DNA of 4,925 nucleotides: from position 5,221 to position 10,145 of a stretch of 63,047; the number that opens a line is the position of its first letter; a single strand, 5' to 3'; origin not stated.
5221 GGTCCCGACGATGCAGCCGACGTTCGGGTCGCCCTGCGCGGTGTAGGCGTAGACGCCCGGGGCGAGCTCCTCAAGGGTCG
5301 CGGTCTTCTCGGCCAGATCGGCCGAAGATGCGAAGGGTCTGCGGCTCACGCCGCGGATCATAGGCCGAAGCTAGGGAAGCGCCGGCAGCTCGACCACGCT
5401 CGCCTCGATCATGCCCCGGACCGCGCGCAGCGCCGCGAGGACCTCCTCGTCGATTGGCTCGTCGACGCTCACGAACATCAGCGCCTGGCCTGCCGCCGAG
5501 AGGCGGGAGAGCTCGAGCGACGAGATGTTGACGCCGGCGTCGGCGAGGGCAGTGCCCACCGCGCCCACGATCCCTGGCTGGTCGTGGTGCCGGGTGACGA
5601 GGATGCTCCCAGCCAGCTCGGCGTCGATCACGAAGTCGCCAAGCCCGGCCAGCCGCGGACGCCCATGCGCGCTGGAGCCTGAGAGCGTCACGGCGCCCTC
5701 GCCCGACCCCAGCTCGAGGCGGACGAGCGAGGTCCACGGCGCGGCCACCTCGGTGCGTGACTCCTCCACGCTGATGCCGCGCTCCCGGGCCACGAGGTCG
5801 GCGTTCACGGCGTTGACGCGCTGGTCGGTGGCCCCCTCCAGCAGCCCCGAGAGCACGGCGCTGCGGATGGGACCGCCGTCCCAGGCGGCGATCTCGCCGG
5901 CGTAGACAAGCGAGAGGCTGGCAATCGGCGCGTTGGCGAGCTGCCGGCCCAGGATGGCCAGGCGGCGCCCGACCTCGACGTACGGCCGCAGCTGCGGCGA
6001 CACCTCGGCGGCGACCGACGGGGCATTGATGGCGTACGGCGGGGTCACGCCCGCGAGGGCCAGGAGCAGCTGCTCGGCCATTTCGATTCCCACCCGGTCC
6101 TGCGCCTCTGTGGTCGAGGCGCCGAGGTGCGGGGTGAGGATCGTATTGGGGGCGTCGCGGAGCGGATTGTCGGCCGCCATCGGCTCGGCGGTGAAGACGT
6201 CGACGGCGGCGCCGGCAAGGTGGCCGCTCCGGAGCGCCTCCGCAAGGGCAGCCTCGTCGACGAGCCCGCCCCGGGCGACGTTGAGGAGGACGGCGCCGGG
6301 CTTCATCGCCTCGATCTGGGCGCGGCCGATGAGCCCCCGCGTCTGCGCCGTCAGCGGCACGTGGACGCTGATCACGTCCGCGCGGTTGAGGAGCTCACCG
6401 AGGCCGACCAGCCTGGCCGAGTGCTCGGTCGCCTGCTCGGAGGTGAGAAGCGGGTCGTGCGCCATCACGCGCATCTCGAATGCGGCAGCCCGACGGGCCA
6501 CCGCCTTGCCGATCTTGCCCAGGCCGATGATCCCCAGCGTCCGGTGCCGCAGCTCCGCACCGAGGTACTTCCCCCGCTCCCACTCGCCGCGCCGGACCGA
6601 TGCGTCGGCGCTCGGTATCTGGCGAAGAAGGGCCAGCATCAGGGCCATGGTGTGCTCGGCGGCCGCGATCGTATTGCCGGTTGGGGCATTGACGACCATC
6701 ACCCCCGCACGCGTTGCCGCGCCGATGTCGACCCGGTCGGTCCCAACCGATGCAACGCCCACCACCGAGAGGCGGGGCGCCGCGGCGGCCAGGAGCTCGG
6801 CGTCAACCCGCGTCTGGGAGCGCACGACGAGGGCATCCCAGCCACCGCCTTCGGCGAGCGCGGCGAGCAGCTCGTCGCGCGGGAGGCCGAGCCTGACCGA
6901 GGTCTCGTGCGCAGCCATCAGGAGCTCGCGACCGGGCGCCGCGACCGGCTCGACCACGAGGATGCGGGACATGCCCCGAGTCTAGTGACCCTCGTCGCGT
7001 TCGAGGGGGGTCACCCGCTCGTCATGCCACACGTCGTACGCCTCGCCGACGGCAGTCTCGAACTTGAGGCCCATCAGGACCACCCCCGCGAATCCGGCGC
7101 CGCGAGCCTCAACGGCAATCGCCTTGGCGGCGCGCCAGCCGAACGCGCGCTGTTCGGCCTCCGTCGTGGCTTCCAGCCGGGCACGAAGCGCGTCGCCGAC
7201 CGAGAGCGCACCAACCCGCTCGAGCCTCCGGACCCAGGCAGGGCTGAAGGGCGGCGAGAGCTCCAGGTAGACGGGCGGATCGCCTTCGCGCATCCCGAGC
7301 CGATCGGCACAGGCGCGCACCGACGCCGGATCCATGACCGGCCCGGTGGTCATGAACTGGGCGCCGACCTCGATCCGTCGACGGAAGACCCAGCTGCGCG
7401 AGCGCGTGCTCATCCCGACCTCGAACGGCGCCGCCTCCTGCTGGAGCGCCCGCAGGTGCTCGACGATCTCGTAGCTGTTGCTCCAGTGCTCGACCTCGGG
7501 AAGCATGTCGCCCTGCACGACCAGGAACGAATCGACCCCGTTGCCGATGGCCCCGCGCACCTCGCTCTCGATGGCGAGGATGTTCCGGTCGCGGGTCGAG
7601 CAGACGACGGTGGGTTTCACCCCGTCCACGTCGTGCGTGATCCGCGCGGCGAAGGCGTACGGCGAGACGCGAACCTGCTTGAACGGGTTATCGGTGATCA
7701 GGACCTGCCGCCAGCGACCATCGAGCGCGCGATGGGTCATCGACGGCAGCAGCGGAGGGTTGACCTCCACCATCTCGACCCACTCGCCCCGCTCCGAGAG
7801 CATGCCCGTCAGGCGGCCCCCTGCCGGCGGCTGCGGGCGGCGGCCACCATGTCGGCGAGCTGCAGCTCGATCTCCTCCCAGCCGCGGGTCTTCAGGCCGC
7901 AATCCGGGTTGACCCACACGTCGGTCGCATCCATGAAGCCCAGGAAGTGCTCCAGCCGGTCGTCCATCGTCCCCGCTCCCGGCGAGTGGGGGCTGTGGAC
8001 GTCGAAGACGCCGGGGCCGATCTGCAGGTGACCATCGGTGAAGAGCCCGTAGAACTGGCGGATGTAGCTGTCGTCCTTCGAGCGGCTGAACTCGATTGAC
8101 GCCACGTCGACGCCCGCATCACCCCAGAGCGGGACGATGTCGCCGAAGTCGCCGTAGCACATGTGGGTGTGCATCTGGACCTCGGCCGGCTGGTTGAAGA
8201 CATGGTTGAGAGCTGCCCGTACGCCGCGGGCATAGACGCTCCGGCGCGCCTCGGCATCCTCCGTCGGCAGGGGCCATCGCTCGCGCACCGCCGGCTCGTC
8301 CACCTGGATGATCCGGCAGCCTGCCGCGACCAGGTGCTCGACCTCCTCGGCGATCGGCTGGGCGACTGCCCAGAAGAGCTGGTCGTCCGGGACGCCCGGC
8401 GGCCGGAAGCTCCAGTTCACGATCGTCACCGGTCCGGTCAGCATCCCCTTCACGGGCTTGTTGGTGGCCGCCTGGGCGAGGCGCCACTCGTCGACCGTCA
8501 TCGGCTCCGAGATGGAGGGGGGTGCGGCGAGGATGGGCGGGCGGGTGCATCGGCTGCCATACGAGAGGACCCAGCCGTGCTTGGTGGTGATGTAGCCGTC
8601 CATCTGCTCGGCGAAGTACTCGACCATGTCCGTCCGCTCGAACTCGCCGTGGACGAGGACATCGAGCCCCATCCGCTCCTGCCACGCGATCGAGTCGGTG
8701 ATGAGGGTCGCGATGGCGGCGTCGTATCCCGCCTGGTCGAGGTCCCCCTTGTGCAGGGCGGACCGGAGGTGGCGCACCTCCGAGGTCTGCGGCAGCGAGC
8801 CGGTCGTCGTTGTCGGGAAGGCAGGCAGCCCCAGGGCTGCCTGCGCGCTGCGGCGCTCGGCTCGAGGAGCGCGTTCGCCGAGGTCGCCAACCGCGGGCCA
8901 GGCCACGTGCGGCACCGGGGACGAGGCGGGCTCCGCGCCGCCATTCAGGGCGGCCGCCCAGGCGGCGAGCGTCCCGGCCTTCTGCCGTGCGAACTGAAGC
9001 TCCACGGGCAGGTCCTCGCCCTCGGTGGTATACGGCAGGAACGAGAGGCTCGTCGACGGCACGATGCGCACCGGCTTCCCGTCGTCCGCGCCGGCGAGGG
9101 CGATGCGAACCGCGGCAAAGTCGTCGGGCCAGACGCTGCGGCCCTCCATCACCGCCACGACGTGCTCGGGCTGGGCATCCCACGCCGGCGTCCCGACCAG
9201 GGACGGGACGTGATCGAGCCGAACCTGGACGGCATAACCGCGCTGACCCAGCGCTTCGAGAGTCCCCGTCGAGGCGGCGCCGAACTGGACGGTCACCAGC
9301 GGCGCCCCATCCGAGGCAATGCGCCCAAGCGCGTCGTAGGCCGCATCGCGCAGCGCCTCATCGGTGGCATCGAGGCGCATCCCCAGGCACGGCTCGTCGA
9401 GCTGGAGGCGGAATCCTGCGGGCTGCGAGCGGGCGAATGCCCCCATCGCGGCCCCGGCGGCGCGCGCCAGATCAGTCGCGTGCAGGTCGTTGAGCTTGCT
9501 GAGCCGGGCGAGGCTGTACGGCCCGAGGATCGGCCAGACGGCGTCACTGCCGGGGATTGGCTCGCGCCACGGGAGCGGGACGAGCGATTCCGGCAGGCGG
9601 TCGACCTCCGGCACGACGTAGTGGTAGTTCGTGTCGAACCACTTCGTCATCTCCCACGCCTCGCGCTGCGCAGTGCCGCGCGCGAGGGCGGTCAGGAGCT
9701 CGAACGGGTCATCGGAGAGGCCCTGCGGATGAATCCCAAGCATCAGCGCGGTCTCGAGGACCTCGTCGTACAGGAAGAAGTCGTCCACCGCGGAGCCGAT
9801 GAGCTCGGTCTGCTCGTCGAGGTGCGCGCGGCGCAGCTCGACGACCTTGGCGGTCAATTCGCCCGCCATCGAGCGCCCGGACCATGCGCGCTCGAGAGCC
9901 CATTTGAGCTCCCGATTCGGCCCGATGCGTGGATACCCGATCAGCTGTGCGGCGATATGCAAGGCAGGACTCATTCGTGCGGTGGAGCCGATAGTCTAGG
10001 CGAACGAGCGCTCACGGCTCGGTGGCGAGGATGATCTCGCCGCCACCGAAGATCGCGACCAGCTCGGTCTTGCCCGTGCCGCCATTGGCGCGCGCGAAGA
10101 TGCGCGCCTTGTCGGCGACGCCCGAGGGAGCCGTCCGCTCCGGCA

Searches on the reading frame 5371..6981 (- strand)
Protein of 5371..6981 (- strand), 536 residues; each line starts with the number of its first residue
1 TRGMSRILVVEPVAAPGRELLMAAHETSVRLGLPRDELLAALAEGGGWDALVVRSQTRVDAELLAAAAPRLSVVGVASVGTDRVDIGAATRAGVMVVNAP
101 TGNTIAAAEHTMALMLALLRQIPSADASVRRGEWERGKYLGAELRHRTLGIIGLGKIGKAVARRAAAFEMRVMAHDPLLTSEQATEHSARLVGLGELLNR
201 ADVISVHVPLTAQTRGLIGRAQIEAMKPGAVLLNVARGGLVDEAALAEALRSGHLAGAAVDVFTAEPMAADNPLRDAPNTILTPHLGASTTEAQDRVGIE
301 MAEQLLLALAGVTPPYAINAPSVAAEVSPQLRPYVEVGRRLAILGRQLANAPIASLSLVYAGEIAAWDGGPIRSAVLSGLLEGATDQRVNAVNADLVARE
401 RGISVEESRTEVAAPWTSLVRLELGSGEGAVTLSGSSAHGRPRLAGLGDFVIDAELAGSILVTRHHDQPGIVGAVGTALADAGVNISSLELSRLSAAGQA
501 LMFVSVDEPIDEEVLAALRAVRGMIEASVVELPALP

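Call 97: search_protein_families(library=pfam, proteins=[window:5371-6981:-], max_evalue=0.0001)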
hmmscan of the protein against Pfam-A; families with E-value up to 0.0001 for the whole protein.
window:5371-6981:- (536 aa): 4 families
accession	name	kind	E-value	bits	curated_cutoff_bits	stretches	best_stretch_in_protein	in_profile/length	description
PF02826.25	2-Hacid_dh_C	-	3.5e-66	222.4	25.1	1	112-287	1-178/178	D-isomer specific 2-hydroxyacid dehydrogenase, NAD binding domain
PF00389.36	2-Hacid_dh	-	2.2e-32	112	24.6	1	7-319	1-134/134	D-isomer specific 2-hydroxyacid dehydrogenase, catalytic domain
PF19304.4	PGDH_inter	-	2.4e-21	76.5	27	1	330-444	1-115/119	D-3-phosphoglycerate dehydrogenase intervening domain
PF01842.31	ACT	-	4.1e-13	49.3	27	1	460-522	2-65/66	ACT domain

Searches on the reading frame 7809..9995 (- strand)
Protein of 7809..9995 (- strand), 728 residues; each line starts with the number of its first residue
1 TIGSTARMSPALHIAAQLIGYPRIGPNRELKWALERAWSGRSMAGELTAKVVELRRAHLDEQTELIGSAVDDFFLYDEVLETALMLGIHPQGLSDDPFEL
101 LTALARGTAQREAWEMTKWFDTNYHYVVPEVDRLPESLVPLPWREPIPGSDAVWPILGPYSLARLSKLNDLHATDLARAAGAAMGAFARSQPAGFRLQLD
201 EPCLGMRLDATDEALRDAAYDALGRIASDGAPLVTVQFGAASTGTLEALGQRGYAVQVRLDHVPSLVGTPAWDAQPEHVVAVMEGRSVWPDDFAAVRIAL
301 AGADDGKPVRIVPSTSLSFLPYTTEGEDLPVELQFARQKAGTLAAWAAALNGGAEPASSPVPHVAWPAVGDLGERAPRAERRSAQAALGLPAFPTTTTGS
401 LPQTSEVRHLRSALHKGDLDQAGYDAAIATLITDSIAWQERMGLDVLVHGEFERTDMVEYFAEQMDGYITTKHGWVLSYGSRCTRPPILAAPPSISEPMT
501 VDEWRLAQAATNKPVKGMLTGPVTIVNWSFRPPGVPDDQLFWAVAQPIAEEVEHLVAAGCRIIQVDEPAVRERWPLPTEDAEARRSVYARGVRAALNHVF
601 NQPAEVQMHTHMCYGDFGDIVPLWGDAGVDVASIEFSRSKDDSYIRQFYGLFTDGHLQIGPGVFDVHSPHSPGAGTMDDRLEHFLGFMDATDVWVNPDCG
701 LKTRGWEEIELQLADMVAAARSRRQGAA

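Call 53: search_protein_families(library=pfam, proteins=[window:7809-9995:-], max_evalue=0.001)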
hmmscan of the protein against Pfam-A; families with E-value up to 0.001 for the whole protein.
window:7809-9995:- (728 aa): 2 families
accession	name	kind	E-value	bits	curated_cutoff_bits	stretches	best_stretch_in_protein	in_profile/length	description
PF01717.24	Meth_synt_2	-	2.4e-96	323.3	21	1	393-721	1-323/324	Cobalamin-independent synthase, Catalytic domain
PF08267.18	Meth_synt_1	-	2.5e-47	162.4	27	1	17-296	3-301/313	Cobalamin-independent synthase, N-terminal domain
